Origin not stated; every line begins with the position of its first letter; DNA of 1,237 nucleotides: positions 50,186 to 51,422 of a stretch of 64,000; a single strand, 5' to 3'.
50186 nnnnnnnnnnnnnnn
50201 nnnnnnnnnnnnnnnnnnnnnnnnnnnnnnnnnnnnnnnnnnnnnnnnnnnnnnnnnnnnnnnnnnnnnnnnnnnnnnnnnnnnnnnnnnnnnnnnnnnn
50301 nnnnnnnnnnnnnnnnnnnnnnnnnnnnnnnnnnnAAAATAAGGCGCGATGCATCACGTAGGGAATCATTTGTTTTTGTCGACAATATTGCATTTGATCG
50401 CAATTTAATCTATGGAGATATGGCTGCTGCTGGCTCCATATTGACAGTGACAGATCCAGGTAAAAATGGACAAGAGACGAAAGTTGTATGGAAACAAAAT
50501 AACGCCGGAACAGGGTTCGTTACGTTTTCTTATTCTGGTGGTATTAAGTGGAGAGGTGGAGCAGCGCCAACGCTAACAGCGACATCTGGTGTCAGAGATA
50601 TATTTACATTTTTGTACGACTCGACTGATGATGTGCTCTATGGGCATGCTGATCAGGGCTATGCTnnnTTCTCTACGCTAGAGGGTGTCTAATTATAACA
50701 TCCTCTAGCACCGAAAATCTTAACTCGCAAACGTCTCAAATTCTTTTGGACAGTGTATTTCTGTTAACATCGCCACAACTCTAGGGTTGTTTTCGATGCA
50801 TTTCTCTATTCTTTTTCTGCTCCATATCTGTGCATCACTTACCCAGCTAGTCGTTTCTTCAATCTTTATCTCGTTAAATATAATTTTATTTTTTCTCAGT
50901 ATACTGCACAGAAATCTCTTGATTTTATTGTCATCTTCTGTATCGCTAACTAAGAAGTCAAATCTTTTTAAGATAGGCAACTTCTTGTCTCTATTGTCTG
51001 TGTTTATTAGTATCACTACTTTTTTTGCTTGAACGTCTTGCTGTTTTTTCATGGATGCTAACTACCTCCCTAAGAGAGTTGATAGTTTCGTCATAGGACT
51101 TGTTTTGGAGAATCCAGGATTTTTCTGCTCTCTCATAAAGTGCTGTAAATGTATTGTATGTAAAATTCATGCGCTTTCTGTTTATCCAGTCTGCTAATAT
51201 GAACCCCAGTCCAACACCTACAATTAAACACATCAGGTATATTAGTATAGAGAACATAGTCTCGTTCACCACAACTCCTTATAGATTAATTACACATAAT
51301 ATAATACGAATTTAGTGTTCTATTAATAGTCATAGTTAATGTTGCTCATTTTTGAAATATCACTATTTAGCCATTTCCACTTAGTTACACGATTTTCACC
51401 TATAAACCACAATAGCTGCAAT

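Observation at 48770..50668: Opposite-strand collagen-like fibre gene with a perfect 63-nt tandem duplication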

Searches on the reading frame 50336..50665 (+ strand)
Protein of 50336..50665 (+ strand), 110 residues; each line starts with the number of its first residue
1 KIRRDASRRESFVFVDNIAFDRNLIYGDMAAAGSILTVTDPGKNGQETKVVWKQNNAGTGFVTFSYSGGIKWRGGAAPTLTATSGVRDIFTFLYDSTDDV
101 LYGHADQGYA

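Call 48: search_solved_structures(query=A4, max_evalue=5)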
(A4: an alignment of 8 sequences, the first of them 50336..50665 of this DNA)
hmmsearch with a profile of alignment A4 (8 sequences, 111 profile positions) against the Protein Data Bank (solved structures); distinct sequences matched with E-value up to 5: 10.
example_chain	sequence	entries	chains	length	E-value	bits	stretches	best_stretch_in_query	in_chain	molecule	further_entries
2pfe_A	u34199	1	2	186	0.16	15.3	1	30-77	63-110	Alkaline serine protease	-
4mqe_A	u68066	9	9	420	0.43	13.9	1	3-79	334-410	Gamma-aminobutyric acid type B receptor subunit 1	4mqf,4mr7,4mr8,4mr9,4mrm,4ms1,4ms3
6uo8_A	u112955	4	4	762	0.88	12.9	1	3-79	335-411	Gamma-aminobutyric acid type B receptor subunit 1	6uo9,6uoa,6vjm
7ca3_A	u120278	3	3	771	0.9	12.9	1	3-79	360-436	Gamma-aminobutyric acid type B receptor subunit 1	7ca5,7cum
6wiv_A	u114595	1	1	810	0.98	12.8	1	3-79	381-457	Gamma-aminobutyric acid type B receptor subunit 1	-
6w2x_A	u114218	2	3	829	1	12.7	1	3-79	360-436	Gamma-aminobutyric acid type B receptor subunit 1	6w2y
7c7q_A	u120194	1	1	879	1.1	12.6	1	3-79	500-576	Gamma-aminobutyric acid type B receptor subunit 1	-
7c7s_A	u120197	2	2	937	1.2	12.5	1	3-79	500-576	Gamma-aminobutyric acid type B receptor subunit 1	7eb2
8pm0_C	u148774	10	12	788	1.4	12.3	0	30-84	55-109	Polymerase basic protein 2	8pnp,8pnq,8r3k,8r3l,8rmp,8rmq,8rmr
9raf_C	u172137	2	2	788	1.5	12.1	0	30-84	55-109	Polymerase basic protein 2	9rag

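Call 54: predict_structure(alignment_id=A4)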
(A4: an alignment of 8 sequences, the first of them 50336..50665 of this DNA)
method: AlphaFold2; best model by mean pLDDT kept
length: 110 residues; sequences in the alignment: 8
mean_pLDDT: 85.0   pTM: 0.78
mean pLDDT of the five models: 85.0, 81.6, 75.5, 74.2, 73.8
residues with pLDDT >= 90: 49; 70-90: 51; 50-70: 6; < 50: 4
segments of 3 or more residues with pLDDT < 50: 1-4
pLDDT, mean of each block of 10 residues (from residue 1): 63 82 85 85 93 77 89 88 85 96 91
secondary structure, 60 per line:
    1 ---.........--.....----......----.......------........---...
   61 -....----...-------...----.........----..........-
elements in order: E7-12 E15-19 E24-29 E34-40 E47-54 E58-60 E62-65 E70-72 E80-82 E87-95 E100-109

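Call 59: fold_search(model_id=the predicted structure, library=viral)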
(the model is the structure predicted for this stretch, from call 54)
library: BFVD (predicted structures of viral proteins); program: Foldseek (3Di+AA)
matches with E <= 10: 724; with E <= 0.001: 215
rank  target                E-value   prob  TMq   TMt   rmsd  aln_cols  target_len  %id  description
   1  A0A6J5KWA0            2.4e-08  1.00  0.80  0.58   2.0       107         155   26  Uncharacterized protein [uncultured Caudovirales phage]
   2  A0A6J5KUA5            9.4e-08  1.00  0.71  0.20   2.9       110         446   24  Uncharacterized protein [uncultured Caudovirales phage]
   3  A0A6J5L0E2            1.1e-07  1.00  0.71  0.28   3.0       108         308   25  Collagen triple helix repeat [uncultured Caudovirales phage]
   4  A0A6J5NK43            1.3e-07  1.00  0.77  0.32   2.3       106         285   24  Trimeric autotransporter adhesin YadA-like head domain-containing protein (Fragment) [uncultured Caudovirales phage]
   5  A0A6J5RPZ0            1.3e-07  1.00  0.66  0.48   4.1       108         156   26  Uncharacterized protein [uncultured Caudovirales phage]
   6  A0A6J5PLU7            1.9e-07  1.00  0.76  0.18   2.3       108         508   26  Tail fiber protein [uncultured Caudovirales phage]
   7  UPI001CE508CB         2.4e-07  1.00  0.73  0.33   3.5       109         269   20  (no name look-up for this kind of identifier)
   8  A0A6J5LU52            2.9e-07  1.00  0.61  0.12   5.1       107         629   25  Uncharacterized protein (Fragment) [uncultured Caudovirales phage]
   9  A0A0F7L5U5            4.2e-07  1.00  0.80  0.24   1.9       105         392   24  Tail fiber protein [uncultured marine virus]
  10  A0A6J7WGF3            4.2e-07  1.00  0.70  0.12   2.7       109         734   16  Collagen triple helix repeat [uncultured Caudovirales phage]
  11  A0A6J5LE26            4.7e-07  1.00  0.68  0.50   4.0       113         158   22  Uncharacterized protein [uncultured Caudovirales phage]
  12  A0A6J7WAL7            5.3e-07  1.00  0.70  0.39   2.6       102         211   24  Uncharacterized protein [uncultured Caudovirales phage]
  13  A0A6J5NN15            6.3e-07  1.00  0.66  0.43   3.9       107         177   20  Major tropism determinant N-terminal domain-containing protein [uncultured Caudovirales phage]
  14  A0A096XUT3            7.6e-07  1.00  0.76  0.26   3.0       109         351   21  (no name in the UniProt tables at hand)
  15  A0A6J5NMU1            7.6e-07  1.00  0.75  0.09   2.6       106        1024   24  Tail fiber protein [uncultured Caudovirales phage]
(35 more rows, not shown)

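Call 62: search_dna_similar(query=window:50336-50665:+, collection=phages, mode=protein, max_rows=15, max_evalue=1)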
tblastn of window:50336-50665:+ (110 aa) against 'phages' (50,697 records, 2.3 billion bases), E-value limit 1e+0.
Records with a match: 53; places in all: 54; records where one place covers at least 80% of the query: 18.
Best place of each record, by identity: <60% 53.
By first word of the organism name: Salmonella 31; Cronobacter 7; Escherichia 3; Enterobacter 2; Cyanophage 2; Vibrio 2; Prochlorococcus 2; Enterobacteria 1; Proteus 1; Arthrobacter 1; and 1 more.
By host as written in the record: - 16; Cronobacter sakazakii 7; Salmonella enterica 6; Salmonella enterica subsp. enterica serovar Enteritidis 3; Escherichia coli K-12 subsr. MG1655 2; Prochlorococcus marinus SS120 2; Salmonella enterica subsp. enterica serovar Enteritidis ST11 2; Salmonella enteritidis 2; and 11 more.
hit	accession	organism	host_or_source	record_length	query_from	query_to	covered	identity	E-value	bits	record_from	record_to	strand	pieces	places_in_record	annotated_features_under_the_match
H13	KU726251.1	Enterobacteria phage SEGD1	Salmonella enterica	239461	4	92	81%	30.8%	1e-2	39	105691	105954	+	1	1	hypothetical protein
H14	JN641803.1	Salmonella phage SPN3US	-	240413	4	92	81%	30.8%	1e-2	39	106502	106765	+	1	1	hypothetical protein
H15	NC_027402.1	Salmonella phage SPN3US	-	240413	4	92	81%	30.8%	1e-2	39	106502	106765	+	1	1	tail fiber protein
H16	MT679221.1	Proteus phage 7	Proteus mirabilis 3b10_21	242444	4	92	81%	30.8%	1e-2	39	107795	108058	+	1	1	hypothetical protein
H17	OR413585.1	Salmonella phage SPLA5c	Salmonella enterica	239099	4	92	81%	30.8%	1e-2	39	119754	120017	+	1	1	tail fiber protein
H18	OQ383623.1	Salmonella phage MET_P1_082_240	cattle manure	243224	4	92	81%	30.8%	1e-2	39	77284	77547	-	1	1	hypothetical protein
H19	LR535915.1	Salmonella phage SPFM16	-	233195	4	92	81%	30.8%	2e-2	39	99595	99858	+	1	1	PHI92_gene_2: Phi92_gp140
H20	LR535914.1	Salmonella phage SPFM17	-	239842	4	92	81%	30.8%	2e-2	39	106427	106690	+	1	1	PHI92_gene_2: Phi92_gp140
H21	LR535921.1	Salmonella phage SPFM2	-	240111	4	92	81%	30.8%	2e-2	39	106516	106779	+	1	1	hypothetical protein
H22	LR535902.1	Salmonella phage SPFM4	-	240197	4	92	81%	30.8%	2e-2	39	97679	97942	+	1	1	PHI92_gene_2: Phi92_gp140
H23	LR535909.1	Salmonella phage SPFM11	-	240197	4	92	81%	30.8%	2e-2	39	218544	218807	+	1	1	PHI92_gene_2: Phi92_gp140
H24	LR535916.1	Salmonella phage SPFM19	-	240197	4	92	81%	30.8%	2e-2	39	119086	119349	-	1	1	PHI92_gene_1: Phi92_gp140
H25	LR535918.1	Salmonella phage SPFM22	-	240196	4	92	81%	30.8%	2e-2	39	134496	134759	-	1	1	PHI92_gene_1: Phi92_gp140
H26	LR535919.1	Salmonella phage SPFM21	-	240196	4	92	81%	30.8%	2e-2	39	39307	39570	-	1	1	PHI92_gene_1: Phi92_gp140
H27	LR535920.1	Salmonella phage SPFM3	-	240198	4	92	81%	30.8%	2e-2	39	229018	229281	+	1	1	PHI92_gene_2: Phi92_gp140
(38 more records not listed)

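Call 85: fold_search(model_id=the predicted structure, library=pdb)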
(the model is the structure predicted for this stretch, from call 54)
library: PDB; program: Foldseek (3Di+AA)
matches with E <= 10: 153; with E <= 0.001: 0
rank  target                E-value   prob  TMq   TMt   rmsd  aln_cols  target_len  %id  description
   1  9ny6_C                2.6e-03  1.00  0.53  0.24   4.5       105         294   11  Pseudomonas phage Pa223 capsid spike (released 2025-08-06)
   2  7rej_A                3.0e-02  0.99  0.55  0.22   4.0       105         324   15  Tailspike protein 4 (TSP4) from phage CBA120, residues 1-335, obtained in the presence of NaK-Tartrate (released 2022-02-23)
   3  9f4a_LS               3.8e-02  0.90  0.44  0.10   6.0       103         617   10  Interface between baseplate cup and extended tail tube/sheath of Klebsiella phage KP1 variant vB_Kpn_Lilla1 (released 2025-05-14)
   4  7rfo_A                7.8e-02  0.96  0.53  0.21   4.2       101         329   16  SeMet Tailspike protein 4 (TSP4) phage CBA120, residues 1-335, obtained in the presence of LiSO4 (released 2022-02-23)
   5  7rfo_B                8.2e-02  0.99  0.60  0.23   3.8       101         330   14  SeMet Tailspike protein 4 (TSP4) phage CBA120, residues 1-335, obtained in the presence of LiSO4 (released 2022-02-23)
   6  9f4a_LA               8.7e-02  0.60  0.39  0.18   9.5       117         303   11  Interface between baseplate cup and extended tail tube/sheath of Klebsiella phage KP1 variant vB_Kpn_Lilla1 (released 2025-05-14)
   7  7rej_B                9.3e-02  0.85  0.44  0.23   4.3        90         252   20  Tailspike protein 4 (TSP4) from phage CBA120, residues 1-335, obtained in the presence of NaK-Tartrate (released 2022-02-23)
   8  6o38_F                2.4e-01  0.47  0.37  0.10   7.1        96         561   12  Structure of a chaperone-substrate complex (released 2019-07-24)
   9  7uny_D                5.8e-01  0.04  0.17  0.09  14.3       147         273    5  Crystal structure of D2 nanobody in complex with PfCSS (released 2022-11-23)
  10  7uny_A                8.4e-01  0.04  0.20  0.10  14.3       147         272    5  Crystal structure of D2 nanobody in complex with PfCSS (released 2022-11-23)
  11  7dbs                  1.1e+00  0.08  0.24  0.12   8.5        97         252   12  Crystal Structure Of Biotin Protein Ligase From Leishmania Major in complex with Biotin (released 2021-04-14)
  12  3v2u_A                1.6e+00  0.06  0.20  0.07  12.3        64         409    9  Crystal structure of the yeast GAL regulon complex of the repressor, Gal80p, and the transducer, Gal3p, with galactose (released 2012-02-08)
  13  9mvt                  2.0e+00  0.02  0.22  0.04  11.2       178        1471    8  Pfs230 domains 1-8 of the endogenous Pfs230-Pfs48/45 complex (released 2025-07-30)
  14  6s5l_G                2.3e+00  0.04  0.22  0.19  14.1        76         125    8  Anabaena Apo-C-Terminal Domain Homolog Of The Orange Carotenoid Protein In Native Conditions (released 2020-05-13)
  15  5eku_A                2.7e+00  0.09  0.23  0.08   3.8        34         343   15  Crystal Structure of Trypanosoma Brucei Protein Arginine Methyltransferase PRMT7 in complex with S-Adenosyl-L-homocyst (released 2016-05-18)
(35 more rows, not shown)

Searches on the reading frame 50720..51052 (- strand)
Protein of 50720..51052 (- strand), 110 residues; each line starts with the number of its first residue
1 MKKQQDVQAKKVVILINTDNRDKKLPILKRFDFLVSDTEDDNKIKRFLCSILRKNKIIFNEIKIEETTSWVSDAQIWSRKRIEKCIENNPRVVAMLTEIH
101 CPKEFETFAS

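Call 8: search_protein_families(library=pfam, proteins=[window:50720-51052:-], max_evalue=0.01)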
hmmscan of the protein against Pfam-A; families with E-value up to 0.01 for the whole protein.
window:50720-51052:- (110 aa): 0 families

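Call 9: search_protein_families(library=phrogs, proteins=[window:50720-51052:-], max_evalue=0.01)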
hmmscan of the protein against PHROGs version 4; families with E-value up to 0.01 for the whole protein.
window:50720-51052:- (110 aa): 0 families

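Call 70: find_encoding_contigs(protein=window:50720-51052:-, flank=10000, max_places=4)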
Protein window:50720-51052:- (110 aa): 1 contig read that carries it; 1 place shown.
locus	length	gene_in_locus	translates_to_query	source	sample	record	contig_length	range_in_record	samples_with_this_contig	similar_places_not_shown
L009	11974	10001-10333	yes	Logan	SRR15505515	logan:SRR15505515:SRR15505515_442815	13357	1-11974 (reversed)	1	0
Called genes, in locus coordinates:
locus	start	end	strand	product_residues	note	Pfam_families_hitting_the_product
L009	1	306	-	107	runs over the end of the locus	-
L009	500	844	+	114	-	-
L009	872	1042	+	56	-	-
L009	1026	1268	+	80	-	-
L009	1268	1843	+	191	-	PF00929:RNase_T (weak)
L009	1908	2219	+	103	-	PF00166:Cpn10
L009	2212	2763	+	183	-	-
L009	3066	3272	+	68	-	-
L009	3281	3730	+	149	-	-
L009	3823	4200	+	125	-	-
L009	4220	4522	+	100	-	-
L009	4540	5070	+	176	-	PF12917:YfbR-like (weak)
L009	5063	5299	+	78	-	-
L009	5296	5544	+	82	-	-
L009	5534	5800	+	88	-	-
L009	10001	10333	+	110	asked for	-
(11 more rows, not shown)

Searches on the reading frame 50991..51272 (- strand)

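Call 9: search_protein_families(library=phrogs, proteins=[window:50991-51272:-], max_evalue=0.01)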
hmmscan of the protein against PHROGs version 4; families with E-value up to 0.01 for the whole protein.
window:50991-51272:- (93 aa): 1 family
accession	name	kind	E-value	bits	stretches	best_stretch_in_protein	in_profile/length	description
phrog_19711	-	unknown function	0.0088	16.7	0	13-36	12-34/56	-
